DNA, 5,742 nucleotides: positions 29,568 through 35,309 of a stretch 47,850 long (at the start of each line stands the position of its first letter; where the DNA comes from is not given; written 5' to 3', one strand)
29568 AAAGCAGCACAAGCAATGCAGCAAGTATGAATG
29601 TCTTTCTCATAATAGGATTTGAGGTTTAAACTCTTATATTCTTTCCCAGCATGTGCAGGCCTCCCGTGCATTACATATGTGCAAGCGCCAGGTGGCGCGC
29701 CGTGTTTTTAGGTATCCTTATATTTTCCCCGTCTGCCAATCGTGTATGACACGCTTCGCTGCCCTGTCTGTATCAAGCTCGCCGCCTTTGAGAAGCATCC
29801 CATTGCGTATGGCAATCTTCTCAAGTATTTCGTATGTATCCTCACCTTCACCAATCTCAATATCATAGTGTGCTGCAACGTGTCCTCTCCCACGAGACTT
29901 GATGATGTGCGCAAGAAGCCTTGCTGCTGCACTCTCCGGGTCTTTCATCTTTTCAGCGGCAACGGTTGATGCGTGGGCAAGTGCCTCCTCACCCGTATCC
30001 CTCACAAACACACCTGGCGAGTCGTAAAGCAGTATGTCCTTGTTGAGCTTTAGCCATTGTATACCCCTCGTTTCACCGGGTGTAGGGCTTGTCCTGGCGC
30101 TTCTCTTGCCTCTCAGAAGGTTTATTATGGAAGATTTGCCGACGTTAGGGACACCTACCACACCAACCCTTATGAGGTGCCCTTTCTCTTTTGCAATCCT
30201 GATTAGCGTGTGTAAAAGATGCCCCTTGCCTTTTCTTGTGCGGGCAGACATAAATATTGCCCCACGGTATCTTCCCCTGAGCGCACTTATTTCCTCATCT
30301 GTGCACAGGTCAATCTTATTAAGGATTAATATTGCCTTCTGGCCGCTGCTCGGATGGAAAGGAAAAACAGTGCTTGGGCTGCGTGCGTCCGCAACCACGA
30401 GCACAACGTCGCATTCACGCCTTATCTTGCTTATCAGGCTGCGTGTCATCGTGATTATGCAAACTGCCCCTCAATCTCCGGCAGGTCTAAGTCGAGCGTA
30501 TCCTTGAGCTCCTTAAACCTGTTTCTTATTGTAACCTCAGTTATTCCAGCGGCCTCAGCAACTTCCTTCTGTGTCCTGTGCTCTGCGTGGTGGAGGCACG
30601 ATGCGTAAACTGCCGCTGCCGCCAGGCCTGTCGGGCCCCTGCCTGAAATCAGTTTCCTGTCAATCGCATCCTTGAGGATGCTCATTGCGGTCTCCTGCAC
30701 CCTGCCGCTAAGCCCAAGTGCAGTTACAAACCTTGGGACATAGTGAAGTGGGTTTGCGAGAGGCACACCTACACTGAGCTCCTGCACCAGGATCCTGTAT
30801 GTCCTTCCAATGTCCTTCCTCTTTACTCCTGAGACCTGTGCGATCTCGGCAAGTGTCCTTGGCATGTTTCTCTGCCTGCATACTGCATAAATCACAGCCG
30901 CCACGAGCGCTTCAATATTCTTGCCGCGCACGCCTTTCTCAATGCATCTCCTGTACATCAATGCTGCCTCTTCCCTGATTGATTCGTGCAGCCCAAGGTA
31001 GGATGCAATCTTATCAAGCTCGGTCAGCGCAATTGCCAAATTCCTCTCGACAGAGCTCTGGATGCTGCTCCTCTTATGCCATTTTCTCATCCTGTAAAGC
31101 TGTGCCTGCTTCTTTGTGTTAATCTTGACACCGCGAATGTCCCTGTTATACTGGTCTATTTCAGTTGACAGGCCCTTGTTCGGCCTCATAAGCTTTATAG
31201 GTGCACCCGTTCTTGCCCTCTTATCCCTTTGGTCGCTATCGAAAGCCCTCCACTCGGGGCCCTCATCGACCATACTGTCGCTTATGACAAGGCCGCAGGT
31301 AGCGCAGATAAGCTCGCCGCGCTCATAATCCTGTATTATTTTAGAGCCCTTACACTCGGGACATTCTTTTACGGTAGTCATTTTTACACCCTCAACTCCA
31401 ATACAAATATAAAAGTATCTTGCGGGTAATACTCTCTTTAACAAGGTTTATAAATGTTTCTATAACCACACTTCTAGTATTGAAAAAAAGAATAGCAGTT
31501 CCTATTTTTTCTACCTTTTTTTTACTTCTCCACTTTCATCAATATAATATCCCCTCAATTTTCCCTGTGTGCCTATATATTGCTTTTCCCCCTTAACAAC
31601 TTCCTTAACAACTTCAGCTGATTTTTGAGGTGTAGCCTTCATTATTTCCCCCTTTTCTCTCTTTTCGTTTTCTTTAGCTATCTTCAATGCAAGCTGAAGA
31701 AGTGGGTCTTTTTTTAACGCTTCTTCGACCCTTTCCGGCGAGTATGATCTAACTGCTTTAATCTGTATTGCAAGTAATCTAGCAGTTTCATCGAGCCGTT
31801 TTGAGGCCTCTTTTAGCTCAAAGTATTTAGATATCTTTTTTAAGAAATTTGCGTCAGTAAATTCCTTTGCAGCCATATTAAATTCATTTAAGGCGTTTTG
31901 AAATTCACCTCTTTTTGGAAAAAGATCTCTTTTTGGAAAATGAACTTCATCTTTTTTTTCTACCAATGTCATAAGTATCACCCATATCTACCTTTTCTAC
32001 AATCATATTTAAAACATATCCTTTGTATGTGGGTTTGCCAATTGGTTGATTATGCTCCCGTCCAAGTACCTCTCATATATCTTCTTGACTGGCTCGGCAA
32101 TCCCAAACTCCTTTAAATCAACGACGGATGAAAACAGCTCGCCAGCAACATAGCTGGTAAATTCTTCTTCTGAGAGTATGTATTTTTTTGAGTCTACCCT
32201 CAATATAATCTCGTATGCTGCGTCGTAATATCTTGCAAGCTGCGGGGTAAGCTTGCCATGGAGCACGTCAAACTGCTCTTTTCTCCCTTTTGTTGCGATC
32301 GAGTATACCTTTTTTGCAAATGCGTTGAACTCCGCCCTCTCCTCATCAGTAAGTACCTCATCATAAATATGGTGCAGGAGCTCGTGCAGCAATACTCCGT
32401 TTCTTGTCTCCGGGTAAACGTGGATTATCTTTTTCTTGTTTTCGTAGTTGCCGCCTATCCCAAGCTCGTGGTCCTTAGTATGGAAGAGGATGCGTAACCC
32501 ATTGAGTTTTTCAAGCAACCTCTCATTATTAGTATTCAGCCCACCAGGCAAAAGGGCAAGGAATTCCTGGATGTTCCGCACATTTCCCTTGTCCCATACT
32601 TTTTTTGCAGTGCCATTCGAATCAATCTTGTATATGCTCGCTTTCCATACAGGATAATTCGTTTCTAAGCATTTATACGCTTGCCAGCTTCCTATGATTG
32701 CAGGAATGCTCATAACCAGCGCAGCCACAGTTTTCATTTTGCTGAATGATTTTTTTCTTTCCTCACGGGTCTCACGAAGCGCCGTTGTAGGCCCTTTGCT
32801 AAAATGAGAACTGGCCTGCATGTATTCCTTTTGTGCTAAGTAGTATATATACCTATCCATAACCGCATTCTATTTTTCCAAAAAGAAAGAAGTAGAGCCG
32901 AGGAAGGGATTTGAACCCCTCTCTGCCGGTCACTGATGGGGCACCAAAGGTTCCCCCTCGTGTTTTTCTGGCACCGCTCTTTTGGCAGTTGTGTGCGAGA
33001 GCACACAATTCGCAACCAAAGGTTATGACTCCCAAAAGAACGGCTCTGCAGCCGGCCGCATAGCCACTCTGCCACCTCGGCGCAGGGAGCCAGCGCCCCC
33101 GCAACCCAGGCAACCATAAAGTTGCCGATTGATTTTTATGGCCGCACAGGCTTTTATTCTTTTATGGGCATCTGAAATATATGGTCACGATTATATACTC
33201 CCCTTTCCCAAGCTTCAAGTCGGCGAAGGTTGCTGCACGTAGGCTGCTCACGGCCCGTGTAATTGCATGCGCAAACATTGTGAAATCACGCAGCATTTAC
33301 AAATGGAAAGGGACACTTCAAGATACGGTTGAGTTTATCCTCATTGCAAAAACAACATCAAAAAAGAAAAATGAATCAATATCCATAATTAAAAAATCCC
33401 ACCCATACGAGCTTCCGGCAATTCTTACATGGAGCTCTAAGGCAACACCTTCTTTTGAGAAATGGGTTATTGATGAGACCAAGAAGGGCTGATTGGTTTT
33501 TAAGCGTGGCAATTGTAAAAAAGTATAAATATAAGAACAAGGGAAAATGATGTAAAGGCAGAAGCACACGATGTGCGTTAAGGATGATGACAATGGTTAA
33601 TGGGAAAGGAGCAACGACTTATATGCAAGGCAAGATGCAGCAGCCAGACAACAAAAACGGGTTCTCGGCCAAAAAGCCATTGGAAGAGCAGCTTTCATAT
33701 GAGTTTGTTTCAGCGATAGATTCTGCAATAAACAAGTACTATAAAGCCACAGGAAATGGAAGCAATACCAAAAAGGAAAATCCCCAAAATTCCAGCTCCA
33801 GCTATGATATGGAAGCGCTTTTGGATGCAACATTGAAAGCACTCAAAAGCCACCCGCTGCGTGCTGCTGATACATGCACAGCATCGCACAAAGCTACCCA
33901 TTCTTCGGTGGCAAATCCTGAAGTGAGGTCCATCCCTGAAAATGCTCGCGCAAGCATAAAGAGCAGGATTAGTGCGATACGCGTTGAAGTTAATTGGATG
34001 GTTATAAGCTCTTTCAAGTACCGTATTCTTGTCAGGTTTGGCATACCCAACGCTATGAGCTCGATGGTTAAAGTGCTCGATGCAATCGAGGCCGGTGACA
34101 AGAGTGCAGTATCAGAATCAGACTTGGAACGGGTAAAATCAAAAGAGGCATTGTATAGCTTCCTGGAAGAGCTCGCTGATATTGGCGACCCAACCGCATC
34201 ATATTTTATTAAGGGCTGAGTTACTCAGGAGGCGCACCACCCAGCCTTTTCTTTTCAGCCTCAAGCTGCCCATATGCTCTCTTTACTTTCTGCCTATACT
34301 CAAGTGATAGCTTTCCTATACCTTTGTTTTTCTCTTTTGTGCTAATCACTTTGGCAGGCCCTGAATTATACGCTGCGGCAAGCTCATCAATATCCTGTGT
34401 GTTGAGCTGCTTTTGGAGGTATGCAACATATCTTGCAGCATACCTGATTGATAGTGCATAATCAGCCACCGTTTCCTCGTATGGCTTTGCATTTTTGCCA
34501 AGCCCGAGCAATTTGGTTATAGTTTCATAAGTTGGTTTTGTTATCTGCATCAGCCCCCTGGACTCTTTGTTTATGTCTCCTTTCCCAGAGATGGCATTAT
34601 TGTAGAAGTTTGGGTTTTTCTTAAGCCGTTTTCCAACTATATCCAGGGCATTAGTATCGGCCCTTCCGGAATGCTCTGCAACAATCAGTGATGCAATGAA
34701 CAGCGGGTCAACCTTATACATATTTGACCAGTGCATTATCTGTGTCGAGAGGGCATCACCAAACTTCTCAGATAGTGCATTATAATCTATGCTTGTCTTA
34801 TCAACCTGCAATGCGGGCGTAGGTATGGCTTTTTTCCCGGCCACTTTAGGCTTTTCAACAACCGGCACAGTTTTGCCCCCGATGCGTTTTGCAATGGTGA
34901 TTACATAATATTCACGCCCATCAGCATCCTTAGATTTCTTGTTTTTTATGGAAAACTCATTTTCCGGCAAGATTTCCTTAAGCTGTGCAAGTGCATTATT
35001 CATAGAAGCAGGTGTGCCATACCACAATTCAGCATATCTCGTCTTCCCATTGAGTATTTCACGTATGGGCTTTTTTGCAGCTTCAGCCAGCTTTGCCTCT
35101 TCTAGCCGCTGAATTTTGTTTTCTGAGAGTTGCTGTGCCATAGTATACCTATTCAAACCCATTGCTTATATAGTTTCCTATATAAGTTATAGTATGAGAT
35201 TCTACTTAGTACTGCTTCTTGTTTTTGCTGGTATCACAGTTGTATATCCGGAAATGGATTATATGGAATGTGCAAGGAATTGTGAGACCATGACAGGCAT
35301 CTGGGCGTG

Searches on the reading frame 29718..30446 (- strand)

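Call 11: search_protein_families(library=pfam, proteins=[window:29718-30446:-], max_evalue=0.01)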
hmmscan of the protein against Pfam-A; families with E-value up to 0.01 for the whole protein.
window:29718-30446:- (242 aa): 7 families
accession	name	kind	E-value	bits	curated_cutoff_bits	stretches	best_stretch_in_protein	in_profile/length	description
PF01926.29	MMR_HSR1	-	2.9e-17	63.3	21.9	1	93-184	1-85/113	50S ribosome-binding GTPase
PF03193.22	RsgA_GTPase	-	7.5e-09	36.1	30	1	34-146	52-168/174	RsgA GTPase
PF02421.24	FeoB_N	-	1.5e-06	28.3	27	1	93-148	2-59/156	Ferrous iron transport protein B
PF00350.29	Dynamin_N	-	0.00043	20.8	27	0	94-123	1-30/168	Dynamin family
PF03308.22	MeaB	-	0.00099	18.6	23.1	0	80-111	22-53/273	Methylmalonyl Co-A mutase-associated GTPase MeaB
PF18850.6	LPD30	-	0.0031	18.1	27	1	126-183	67-115/120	Large polyvalent protein associated domain 30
PF16897.10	MMR_HSR1_Xtn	-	0.006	17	35.2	0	37-78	57-97/106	C-terminal region of MMR_HSR1 domain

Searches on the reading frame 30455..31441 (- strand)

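Call 11: search_protein_families(library=pfam, proteins=[window:30455-31441:-], max_evalue=0.01)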
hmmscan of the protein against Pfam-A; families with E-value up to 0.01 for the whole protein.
window:30455-31441:- (328 aa): 8 families
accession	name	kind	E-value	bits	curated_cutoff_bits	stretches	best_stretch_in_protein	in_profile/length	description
PF00382.24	TFIIB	-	4.2e-43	145.7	23.6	2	227-314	4-91/92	Transcription factor TFIIB repeat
PF08271.17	Zn_Ribbon_TF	-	3.7e-17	62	29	1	27-67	3-43/43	TFIIB zinc-binding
PF04545.22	Sigma70_r4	-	1e-05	25.4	24.1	0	286-308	18-40/50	Sigma-70, region 4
PF01381.28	HTH_3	-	0.00021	21.7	23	0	289-311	10-32/55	Helix-turn-helix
PF13542.12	HTH_Tnp_ISL3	-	0.00098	19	27.4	1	275-311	17-49/51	Helix-turn-helix domain of transposase family ISL3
PF13404.12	HTH_AsnC-type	-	0.0052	17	27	0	289-313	18-42/42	AsnC-type helix-turn-helix domain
PF08281.18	Sigma70_r4_2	-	0.0053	16.8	25.7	0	283-309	21-47/54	Sigma-70, region 4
PF13545.12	HTH_Crp_2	-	0.0096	16.3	27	0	290-314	24-48/70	Crp-like helix-turn-helix domain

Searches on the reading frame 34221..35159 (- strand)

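Call 42: search_protein_families(library=pfam, proteins=[window:34221-35159:-], max_evalue=0.001)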
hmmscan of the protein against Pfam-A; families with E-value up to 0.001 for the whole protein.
window:34221-35159:- (312 aa): 1 family
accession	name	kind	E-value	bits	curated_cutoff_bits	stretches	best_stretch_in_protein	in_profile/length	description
PF01464.25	SLT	-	1e-10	41.6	21.3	1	185-279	27-109/117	Transglycosylase SLT domain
